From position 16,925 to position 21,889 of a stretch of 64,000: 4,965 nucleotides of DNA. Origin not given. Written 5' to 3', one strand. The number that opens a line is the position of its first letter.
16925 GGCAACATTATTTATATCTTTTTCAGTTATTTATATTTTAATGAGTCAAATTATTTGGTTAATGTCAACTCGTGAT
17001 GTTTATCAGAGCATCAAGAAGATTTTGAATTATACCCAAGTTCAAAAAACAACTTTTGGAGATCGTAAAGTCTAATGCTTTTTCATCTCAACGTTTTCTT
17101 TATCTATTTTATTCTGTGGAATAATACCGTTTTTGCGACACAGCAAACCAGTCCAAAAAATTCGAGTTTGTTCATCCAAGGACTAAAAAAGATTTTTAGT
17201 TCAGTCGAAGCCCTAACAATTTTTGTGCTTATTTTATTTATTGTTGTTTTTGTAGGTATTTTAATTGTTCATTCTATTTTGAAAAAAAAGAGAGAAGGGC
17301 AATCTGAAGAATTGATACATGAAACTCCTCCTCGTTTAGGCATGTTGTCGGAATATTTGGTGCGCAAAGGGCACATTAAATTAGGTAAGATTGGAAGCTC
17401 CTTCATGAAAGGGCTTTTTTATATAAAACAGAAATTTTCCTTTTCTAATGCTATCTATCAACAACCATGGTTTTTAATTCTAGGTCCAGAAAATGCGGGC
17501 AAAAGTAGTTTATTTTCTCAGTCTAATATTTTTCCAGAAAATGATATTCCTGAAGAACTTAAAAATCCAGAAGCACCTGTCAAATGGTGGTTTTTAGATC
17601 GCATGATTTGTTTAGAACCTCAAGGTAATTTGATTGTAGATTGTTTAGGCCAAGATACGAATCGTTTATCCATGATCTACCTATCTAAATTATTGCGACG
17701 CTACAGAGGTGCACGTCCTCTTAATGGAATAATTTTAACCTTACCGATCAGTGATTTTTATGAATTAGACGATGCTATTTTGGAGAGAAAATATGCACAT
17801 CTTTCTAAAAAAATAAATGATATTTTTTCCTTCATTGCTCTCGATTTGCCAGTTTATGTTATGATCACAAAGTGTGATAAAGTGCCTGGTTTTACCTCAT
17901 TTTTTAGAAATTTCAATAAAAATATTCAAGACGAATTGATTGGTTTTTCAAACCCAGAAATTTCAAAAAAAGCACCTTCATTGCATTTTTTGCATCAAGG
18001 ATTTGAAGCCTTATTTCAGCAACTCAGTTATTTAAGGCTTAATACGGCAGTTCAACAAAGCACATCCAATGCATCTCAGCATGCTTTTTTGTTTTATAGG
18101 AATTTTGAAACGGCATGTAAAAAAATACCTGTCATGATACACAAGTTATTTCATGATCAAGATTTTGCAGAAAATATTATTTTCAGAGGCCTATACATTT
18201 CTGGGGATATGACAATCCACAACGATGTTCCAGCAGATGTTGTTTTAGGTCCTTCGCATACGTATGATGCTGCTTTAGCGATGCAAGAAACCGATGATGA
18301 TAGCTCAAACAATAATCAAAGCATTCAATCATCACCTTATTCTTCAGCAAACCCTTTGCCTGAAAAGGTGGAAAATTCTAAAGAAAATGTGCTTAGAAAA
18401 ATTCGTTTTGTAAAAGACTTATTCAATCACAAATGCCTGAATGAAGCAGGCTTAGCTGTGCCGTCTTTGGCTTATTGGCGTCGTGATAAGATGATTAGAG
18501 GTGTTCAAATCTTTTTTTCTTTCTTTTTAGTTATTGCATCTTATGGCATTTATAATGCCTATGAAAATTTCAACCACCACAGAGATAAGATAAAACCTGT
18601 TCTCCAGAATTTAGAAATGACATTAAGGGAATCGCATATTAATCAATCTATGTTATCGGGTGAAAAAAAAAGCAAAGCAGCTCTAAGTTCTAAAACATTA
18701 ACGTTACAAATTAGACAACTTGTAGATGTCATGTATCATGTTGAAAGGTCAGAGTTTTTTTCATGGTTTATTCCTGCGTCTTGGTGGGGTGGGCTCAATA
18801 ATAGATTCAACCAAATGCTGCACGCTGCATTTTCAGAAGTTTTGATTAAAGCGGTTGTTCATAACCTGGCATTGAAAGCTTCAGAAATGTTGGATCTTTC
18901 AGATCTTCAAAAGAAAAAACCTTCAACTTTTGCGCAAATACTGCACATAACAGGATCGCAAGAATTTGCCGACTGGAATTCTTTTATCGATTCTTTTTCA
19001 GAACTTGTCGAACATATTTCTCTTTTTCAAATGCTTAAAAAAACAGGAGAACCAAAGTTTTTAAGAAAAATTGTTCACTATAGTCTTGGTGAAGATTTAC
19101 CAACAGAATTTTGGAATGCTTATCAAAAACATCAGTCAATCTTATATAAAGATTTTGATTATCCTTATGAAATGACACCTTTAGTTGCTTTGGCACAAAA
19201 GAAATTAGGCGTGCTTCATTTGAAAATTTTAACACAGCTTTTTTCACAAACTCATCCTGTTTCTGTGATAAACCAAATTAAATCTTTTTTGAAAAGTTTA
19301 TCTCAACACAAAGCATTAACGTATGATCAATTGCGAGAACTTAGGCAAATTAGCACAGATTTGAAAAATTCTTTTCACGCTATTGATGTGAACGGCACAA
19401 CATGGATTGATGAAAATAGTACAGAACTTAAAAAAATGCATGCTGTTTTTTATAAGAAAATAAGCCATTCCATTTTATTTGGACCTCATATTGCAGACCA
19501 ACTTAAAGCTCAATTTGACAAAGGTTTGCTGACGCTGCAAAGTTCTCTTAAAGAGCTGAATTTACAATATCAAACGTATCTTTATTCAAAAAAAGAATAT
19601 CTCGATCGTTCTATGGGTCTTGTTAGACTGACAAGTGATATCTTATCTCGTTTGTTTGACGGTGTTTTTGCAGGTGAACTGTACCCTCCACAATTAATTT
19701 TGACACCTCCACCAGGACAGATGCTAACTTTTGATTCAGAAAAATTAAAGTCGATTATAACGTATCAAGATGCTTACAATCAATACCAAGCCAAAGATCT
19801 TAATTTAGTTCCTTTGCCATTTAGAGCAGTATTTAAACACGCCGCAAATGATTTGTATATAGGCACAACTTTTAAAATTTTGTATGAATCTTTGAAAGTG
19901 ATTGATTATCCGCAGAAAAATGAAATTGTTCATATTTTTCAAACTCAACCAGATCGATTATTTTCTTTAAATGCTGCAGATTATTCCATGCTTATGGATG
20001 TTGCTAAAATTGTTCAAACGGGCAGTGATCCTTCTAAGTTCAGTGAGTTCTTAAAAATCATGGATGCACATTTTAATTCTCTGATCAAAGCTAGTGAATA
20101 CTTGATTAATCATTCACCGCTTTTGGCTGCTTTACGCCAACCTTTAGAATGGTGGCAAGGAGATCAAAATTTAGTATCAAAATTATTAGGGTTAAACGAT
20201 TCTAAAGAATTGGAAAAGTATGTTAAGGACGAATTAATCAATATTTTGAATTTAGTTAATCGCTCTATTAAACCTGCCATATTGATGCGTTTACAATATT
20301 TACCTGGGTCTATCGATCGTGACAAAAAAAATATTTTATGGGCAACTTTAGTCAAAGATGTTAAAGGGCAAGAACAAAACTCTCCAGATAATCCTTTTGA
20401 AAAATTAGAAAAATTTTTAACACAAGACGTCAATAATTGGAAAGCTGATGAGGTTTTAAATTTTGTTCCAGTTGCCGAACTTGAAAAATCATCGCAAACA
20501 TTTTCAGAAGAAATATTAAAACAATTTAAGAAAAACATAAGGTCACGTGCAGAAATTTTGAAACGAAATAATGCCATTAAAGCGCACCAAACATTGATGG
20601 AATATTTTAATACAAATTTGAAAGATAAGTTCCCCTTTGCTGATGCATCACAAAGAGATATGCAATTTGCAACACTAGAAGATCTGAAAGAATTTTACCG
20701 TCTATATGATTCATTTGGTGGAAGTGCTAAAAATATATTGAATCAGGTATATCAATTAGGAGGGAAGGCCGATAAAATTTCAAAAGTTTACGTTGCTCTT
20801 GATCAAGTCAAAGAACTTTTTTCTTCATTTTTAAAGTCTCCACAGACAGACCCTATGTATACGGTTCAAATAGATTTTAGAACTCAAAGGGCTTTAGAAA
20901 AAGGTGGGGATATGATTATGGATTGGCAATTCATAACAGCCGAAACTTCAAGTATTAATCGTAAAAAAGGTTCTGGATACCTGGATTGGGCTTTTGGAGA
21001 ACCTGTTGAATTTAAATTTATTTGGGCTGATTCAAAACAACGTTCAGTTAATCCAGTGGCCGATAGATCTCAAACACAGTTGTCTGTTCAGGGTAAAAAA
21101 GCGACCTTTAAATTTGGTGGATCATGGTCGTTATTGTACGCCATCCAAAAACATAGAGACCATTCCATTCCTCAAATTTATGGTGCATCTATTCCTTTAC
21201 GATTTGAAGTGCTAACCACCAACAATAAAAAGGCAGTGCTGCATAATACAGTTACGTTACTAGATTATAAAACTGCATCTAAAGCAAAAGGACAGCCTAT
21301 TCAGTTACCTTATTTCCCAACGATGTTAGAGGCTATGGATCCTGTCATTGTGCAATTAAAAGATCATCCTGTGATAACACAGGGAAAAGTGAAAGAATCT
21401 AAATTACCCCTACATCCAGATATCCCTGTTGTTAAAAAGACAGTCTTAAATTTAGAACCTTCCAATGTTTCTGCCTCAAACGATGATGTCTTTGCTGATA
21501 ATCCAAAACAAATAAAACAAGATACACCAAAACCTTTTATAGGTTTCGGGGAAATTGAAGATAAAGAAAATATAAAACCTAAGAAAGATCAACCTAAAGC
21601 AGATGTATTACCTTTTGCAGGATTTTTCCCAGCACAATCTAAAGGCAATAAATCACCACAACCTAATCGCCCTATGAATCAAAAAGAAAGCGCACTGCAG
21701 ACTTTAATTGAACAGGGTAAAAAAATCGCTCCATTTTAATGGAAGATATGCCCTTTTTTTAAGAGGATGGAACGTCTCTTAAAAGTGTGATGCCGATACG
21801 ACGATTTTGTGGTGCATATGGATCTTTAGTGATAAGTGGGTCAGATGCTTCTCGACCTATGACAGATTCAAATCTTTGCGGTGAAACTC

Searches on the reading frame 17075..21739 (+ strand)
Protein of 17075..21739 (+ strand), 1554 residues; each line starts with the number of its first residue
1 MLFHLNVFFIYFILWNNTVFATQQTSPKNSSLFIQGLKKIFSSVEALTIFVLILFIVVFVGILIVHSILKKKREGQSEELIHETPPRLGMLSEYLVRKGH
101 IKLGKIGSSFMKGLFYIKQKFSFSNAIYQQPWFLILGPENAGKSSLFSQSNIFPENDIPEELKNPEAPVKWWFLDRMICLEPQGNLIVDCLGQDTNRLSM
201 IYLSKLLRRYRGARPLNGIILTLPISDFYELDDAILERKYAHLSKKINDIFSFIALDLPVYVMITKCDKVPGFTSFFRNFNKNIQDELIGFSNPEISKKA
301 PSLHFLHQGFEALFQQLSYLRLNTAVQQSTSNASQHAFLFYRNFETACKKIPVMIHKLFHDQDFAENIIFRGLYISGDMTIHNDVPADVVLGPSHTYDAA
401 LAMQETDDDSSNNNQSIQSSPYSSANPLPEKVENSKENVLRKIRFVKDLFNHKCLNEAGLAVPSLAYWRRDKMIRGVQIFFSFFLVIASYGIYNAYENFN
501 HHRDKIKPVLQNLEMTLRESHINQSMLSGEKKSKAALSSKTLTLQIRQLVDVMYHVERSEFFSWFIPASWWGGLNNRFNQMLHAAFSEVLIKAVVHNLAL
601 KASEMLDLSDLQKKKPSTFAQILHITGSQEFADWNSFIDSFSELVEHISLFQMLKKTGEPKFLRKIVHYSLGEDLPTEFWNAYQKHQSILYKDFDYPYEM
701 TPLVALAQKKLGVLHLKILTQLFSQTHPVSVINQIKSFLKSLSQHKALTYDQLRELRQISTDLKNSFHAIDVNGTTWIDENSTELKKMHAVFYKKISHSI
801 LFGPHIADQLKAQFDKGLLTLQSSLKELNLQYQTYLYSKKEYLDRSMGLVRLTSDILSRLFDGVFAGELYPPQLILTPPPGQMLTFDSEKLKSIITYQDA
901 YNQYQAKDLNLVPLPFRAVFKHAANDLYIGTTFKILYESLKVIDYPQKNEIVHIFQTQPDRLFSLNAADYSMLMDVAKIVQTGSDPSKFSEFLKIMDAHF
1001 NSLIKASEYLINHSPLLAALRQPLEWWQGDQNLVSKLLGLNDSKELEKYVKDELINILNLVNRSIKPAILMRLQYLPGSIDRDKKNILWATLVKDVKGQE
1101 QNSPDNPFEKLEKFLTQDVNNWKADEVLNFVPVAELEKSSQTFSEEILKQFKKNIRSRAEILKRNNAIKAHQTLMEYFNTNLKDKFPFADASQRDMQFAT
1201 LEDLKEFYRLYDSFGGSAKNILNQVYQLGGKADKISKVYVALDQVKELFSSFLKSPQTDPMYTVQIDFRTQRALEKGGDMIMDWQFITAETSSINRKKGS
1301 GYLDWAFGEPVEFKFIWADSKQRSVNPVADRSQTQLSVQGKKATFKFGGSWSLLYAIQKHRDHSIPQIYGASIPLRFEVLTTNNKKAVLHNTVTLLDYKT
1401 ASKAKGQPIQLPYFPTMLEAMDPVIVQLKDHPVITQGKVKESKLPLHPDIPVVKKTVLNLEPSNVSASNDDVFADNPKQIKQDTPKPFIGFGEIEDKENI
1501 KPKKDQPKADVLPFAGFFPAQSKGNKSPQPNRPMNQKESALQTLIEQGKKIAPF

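Call 6: search_protein_families(library=pfam, proteins=[window:17075-21739:+], max_evalue=0.001)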
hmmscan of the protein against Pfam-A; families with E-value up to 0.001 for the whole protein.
window:17075-21739:+ (1554 aa): 1 family
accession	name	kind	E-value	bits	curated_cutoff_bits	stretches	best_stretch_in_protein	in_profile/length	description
PF14331.11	IcmF-related_N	-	6.2e-40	137.6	25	1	203-477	11-254/259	IcmF-related N-terminal domain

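Call 39: search_protein_families(library=ncbifam, proteins=[window:17075-21739:+], max_evalue=1)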
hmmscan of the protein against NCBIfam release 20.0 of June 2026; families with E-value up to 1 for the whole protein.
window:17075-21739:+ (1554 aa): 3 families
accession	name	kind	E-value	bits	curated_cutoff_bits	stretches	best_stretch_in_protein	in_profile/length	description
TIGR03348.1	VI_IcmF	equivalog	1.5e-53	182.1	388.15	1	41-518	28-475/1168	type VI secretion system membrane subunit TssM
NF045937.1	MSC_0624_12TM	equivalog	0.18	10.3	70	1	7-71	166-229/445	MSC_0624 family F1-like ATPase-associated membrane protein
NF053878.1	FATransRegFadRBac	equivalog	0.2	11.4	200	0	703-779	51-128/190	fatty acid metabolism transcriptional regulator FadR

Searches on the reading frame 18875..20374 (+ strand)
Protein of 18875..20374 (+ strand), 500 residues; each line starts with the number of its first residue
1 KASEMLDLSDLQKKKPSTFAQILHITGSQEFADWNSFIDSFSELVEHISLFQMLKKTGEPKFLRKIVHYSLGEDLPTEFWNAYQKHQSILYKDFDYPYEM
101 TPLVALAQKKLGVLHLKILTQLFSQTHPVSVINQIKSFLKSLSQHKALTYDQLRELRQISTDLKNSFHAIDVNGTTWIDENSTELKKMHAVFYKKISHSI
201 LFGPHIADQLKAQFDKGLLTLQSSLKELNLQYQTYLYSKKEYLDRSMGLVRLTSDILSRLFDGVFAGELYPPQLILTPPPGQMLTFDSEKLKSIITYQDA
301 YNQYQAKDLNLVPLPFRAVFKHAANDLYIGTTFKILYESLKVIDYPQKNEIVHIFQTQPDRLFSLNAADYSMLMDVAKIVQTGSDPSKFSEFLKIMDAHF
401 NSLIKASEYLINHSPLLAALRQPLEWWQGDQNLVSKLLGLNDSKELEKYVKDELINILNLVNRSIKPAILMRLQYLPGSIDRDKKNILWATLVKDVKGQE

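Call 58: search_protein_families(library=pfam, proteins=[window:18875-20374:+], max_evalue=1)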
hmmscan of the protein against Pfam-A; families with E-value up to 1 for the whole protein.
window:18875-20374:+ (500 aa): 5 families
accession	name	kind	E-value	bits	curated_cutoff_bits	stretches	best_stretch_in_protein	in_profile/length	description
PF25364.1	PH_NDK7_N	-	0.036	14.6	100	1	324-348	57-81/89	Nucleoside diphosphate kinase 7 N-terminal PH domain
PF22069.2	Androglobin_IV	-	0.052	13.9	27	1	297-376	2-82/109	Androglobin, domain IV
PF17434.7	DUF5413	-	0.16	12.9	31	1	175-204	28-57/133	Family of unknown function (DUF5413)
PF13499.12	EF-hand_7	-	0.19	12.6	30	0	161-187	2-29/67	EF-hand domain pair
PF09304.16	Cortex-I_coil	-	0.19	12.4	60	0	431-459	12-40/107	Cortexillin coiled-coil region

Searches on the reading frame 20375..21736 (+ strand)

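Call 58: search_protein_families(library=pfam, proteins=[window:20375-21736:+], max_evalue=1)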
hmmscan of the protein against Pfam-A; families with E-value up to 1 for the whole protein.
window:20375-21736:+ (454 aa): 4 families
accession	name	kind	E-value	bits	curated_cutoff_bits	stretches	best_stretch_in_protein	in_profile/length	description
PF13094.11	CENP-Q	-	0.035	14.7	28.5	1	45-143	63-162/162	CENP-Q, a CENPA-CAD centromere complex subunit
PF01935.23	DUF87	-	0.096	13.2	23.2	1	17-135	87-196/220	Helicase HerA, central domain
PF11254.13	DUF3053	-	0.097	12.7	23.9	1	41-128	72-157/219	Protein of unknown function (DUF3053)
PF13905.12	Thioredoxin_8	-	0.46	11.3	27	0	119-162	20-61/94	Thioredoxin-like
